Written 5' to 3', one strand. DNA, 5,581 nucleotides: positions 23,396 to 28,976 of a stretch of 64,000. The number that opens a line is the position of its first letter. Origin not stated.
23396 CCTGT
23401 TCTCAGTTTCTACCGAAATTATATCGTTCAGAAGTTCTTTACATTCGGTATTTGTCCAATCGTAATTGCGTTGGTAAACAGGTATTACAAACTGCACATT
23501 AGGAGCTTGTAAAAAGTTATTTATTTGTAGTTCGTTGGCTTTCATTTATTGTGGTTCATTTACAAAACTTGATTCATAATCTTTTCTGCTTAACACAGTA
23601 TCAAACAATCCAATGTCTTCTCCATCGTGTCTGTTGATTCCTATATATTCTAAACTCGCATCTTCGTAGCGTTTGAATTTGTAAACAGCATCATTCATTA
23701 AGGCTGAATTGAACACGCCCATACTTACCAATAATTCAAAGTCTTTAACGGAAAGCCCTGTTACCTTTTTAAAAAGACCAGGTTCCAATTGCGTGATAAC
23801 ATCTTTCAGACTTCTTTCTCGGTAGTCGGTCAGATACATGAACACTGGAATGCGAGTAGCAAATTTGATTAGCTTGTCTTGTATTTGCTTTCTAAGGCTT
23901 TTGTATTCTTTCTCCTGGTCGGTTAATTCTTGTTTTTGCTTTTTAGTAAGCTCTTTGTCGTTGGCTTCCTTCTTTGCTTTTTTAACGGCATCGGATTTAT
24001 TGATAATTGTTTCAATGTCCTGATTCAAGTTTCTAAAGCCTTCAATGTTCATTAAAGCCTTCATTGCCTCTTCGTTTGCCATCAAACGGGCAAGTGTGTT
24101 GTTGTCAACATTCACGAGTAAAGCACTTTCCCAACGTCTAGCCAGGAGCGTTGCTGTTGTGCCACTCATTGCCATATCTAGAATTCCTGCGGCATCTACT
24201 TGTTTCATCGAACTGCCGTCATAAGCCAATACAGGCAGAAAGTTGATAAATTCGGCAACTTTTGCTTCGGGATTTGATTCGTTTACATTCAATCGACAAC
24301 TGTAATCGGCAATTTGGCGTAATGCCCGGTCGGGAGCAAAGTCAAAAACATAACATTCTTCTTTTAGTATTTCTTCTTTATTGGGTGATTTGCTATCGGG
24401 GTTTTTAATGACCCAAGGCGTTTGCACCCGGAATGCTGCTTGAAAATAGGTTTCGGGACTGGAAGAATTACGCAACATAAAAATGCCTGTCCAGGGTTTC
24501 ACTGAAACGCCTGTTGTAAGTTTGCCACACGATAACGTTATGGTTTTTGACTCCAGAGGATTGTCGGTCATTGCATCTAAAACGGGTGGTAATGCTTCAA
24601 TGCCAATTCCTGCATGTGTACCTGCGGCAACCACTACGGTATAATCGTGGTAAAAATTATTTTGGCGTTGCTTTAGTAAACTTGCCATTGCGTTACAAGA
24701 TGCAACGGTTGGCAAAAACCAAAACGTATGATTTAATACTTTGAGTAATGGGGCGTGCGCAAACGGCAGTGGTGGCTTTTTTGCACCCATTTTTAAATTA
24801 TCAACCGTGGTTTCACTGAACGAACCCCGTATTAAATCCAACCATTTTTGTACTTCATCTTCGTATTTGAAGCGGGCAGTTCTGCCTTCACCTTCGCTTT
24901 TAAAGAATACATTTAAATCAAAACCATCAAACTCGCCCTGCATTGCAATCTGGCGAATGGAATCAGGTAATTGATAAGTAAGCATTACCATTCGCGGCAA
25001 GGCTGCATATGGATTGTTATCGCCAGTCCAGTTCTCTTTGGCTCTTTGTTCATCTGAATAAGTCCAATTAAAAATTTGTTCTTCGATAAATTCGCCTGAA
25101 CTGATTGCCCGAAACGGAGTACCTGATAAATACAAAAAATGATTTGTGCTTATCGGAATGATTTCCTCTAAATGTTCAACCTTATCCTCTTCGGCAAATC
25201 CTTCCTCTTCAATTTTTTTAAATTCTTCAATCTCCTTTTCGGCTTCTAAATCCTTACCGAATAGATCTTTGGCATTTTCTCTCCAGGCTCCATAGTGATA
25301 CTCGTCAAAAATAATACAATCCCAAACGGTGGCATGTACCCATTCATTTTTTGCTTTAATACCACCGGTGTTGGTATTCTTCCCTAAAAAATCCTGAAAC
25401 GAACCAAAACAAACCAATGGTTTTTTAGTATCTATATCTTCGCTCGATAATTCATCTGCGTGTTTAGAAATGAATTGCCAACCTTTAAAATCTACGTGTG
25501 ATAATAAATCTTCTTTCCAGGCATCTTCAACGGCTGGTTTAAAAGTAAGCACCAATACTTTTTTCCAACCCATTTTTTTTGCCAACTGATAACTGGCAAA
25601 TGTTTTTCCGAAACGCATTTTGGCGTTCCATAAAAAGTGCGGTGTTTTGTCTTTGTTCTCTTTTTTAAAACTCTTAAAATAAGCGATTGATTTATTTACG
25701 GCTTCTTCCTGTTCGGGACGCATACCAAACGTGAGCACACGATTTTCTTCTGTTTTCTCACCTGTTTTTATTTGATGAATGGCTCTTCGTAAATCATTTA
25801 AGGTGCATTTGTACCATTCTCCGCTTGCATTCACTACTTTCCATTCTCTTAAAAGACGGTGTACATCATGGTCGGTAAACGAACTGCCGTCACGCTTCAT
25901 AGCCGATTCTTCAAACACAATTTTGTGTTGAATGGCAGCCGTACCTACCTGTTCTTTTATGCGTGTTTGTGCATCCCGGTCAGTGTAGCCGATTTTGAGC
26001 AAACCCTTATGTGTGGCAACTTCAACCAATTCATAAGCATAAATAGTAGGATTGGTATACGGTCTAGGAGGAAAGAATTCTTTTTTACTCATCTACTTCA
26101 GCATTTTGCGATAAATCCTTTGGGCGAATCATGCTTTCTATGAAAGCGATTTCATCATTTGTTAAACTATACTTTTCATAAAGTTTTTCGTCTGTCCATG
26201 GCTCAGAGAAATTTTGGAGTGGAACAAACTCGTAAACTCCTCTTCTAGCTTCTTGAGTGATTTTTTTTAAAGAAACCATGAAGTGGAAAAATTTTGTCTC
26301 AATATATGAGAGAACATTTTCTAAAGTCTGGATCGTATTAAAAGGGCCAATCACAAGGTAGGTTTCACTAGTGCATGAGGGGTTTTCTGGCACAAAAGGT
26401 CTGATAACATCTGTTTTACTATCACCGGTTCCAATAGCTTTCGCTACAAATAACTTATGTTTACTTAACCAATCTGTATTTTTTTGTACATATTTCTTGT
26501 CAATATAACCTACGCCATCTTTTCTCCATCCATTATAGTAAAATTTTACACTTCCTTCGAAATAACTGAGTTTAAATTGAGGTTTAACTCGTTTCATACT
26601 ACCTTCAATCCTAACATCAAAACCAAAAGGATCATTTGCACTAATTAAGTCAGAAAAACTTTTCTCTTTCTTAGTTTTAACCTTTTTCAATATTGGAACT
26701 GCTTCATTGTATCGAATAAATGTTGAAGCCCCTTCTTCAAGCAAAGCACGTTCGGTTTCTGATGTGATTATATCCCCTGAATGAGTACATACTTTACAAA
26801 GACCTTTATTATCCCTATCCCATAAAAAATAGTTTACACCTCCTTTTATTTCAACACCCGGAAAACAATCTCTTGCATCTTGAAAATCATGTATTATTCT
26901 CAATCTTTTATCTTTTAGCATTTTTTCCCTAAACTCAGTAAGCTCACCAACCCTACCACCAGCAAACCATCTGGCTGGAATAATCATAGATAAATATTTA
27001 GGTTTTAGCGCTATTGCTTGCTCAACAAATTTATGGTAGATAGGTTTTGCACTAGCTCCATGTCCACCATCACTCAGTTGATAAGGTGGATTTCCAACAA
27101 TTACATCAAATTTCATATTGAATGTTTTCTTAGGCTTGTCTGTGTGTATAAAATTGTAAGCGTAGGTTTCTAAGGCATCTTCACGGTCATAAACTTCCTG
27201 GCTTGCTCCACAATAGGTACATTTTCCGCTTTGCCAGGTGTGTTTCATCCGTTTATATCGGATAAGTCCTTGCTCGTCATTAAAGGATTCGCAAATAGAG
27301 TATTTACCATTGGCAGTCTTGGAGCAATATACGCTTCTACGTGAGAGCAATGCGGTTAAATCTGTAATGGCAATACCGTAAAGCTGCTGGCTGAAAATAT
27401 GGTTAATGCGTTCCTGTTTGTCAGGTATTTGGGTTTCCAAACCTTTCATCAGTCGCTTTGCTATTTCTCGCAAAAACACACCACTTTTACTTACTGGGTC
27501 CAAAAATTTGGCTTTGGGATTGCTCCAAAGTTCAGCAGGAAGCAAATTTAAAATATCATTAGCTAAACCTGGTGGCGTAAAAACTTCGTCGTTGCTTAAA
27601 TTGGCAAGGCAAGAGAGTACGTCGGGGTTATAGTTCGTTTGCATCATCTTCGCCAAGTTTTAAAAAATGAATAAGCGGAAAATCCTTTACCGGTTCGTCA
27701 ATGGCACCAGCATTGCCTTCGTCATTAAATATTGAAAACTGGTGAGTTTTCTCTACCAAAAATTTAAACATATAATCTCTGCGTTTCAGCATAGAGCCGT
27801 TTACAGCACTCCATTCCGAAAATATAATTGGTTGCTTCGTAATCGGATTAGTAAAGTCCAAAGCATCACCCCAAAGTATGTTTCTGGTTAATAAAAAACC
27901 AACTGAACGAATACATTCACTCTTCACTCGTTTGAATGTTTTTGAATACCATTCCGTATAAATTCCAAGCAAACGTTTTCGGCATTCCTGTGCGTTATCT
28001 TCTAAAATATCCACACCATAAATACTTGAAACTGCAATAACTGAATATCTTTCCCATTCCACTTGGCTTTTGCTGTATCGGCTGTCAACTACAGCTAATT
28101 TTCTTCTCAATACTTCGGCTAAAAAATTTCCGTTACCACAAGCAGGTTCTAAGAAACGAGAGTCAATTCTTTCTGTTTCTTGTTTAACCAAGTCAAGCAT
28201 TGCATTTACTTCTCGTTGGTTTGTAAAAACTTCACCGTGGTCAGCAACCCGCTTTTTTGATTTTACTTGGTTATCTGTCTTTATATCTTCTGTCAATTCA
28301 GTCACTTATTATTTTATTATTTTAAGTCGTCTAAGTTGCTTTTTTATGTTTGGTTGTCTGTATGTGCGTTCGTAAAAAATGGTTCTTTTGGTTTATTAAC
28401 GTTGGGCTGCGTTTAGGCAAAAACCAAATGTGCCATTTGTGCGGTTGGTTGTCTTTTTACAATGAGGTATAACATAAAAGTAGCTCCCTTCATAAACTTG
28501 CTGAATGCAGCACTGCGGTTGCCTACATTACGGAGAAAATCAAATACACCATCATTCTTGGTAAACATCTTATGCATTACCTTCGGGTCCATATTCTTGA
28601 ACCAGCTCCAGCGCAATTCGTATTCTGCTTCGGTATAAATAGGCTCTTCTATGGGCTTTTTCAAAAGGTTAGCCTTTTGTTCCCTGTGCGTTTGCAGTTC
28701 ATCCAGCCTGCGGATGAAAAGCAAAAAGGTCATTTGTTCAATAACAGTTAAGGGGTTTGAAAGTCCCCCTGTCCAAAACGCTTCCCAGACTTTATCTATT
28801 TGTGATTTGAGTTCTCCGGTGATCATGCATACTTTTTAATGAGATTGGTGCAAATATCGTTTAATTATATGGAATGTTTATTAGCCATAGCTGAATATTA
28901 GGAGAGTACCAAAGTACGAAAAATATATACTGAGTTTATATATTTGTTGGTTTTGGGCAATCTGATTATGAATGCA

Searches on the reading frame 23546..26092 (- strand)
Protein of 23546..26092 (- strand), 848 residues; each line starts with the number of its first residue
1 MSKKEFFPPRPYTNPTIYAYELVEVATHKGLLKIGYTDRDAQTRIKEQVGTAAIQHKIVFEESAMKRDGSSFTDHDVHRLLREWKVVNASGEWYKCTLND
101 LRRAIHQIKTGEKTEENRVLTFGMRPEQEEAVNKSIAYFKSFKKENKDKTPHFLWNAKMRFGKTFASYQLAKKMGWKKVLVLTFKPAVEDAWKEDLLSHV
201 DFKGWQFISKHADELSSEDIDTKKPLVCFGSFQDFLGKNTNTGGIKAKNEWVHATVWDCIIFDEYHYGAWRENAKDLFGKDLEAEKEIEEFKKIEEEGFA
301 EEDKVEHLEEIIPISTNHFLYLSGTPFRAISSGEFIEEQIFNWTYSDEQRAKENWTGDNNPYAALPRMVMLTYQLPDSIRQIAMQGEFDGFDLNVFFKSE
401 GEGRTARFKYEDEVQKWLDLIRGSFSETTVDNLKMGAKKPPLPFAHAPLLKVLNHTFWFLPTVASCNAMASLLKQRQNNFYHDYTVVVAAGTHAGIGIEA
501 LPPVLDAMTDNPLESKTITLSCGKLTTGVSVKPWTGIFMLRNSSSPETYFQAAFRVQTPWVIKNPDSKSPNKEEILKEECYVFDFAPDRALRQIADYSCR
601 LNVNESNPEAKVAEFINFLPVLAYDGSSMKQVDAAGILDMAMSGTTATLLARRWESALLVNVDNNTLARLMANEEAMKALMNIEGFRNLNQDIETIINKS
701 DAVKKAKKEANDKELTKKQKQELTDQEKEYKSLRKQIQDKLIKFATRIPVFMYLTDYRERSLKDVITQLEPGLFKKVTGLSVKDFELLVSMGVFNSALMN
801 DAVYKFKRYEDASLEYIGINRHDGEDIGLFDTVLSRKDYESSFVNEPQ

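Call 11: search_protein_families(library=pfam, proteins=[window:23546-26092:-], max_evalue=0.01)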
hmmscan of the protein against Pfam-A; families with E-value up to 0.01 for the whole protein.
window:23546-26092:- (848 aa): 3 families
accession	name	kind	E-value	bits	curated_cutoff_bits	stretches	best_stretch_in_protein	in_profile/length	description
PF10544.15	T5orf172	-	1.4e-07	32.3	20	1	20-108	4-100/101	T5orf172 domain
PF04851.21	ResIII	-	1.7e-07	31.7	22.5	1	123-275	3-144/164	Type III restriction enzyme, res subunit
PF13455.12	MUG113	-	1.5e-05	25.9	22.3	1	32-107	1-72/73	Meiotically up-regulated gene 113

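Call 72: search_protein_families(library=padloc, proteins=[window:23546-26092:-], max_evalue=0.001)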
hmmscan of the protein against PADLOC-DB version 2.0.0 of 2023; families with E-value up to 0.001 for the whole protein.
window:23546-26092:- (848 aa): 1 family
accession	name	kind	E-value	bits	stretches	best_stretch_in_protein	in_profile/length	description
PDLC03626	REase_MTase_IIG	-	1.3e-40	137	1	118-770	152-801/1359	Type IIG restriction enzyme-methyltransferase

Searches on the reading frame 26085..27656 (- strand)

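Call 11: search_protein_families(library=pfam, proteins=[window:26085-27656:-], max_evalue=0.01)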
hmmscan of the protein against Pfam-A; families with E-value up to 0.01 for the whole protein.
window:26085-27656:- (523 aa): 3 families
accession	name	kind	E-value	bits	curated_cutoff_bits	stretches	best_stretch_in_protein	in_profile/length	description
PF07669.17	Eco57I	-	2e-36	126.1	25.3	1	90-265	1-171/171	Eco57I restriction-modification methylase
PF20473.4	MmeI_Mtase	-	0.00034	20.3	27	1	48-115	20-88/259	MmeI, DNA-methyltransferase domain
PF02384.22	N6_Mtase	-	0.00042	20.2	20.4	0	174-195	117-138/311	N-6 DNA Methylase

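Call 72: search_protein_families(library=padloc, proteins=[window:26085-27656:-], max_evalue=0.001)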
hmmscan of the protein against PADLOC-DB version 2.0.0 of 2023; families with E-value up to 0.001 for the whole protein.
window:26085-27656:- (523 aa): 4 families
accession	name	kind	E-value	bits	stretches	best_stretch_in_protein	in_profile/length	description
PDLC03626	REase_MTase_IIG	-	1.7e-53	179.7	1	17-511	863-1357/1359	Type IIG restriction enzyme-methyltransferase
PDLC03375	MTase_II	-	8e-53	178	1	181-511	9-346/348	Type II methyltransferase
PDLC03338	MTase_II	-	5.9e-09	33.2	1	25-111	132-215/604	Type II methyltransferase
PDLC03248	MTase_II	-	0.0006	16.7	0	170-192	73-95/521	Type II methyltransferase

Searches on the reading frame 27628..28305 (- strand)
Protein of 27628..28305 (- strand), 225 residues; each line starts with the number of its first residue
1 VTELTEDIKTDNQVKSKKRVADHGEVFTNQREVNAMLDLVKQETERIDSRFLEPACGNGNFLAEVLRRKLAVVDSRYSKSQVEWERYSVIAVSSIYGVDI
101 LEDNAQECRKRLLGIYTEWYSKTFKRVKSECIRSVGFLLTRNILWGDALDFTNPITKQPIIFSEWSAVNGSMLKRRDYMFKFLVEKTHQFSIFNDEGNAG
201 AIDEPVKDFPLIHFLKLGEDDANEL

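Call 11: search_protein_families(library=pfam, proteins=[window:27628-28305:-], max_evalue=0.01)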
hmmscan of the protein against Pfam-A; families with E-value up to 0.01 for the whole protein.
window:27628-28305:- (225 aa): 2 families
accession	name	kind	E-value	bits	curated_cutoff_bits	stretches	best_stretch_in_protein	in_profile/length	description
PF20473.4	MmeI_Mtase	-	9.3e-06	25.4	27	1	41-150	15-119/259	MmeI, DNA-methyltransferase domain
PF05958.17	tRNA_U5-meth_tr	-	0.0047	16.4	23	1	29-108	183-261/357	tRNA (Uracil-5-)-methyltransferase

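Call 72: search_protein_families(library=padloc, proteins=[window:27628-28305:-], max_evalue=0.001)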
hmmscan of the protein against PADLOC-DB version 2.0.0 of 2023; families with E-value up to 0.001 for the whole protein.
window:27628-28305:- (225 aa): 6 families
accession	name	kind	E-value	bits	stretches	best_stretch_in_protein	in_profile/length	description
PDLC03313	MTase_II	-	6.7e-11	39.4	1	14-142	13-141/563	Type II methyltransferase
PDLC04134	mad2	-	6.9e-08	29.7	1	22-165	269-365/492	mads_2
PDLC03390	MTase_II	-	3.8e-07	27.4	1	65-163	177-276/327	Type II methyltransferase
PDLC03335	MTase_II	-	5.2e-05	20.1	1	16-112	72-158/607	Type II methyltransferase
PDLC03598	REase_MTase_IIG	-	0.00048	16.1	1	48-105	361-424/912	Type IIG restriction enzyme-methyltransferase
PDLC03318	MTase_II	-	0.00065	16.2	1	13-71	333-391/723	Type II methyltransferase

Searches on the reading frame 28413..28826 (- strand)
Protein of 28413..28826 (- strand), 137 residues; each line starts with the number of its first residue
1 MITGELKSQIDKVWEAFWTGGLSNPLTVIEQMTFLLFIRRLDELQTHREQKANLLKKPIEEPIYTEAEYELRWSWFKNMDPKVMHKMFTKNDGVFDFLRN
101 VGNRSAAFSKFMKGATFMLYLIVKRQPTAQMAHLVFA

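Call 11: search_protein_families(library=pfam, proteins=[window:28413-28826:-], max_evalue=0.01)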
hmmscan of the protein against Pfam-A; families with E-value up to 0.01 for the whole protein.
window:28413-28826:- (137 aa): 1 family
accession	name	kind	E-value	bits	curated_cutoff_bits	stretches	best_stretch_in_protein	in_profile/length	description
PF12161.14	HsdM_N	-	2.4e-14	54.5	24.5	1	6-113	1-110/135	HsdM N-terminal domain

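Call 72: search_protein_families(library=padloc, proteins=[window:28413-28826:-], max_evalue=0.001)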
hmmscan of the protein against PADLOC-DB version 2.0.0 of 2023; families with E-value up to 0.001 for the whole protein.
window:28413-28826:- (137 aa): 1 family
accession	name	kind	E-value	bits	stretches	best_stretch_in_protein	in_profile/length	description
PDLC03021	MTase_I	-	1.8e-23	81.1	1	1-119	2-119/491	Type I methyltransferase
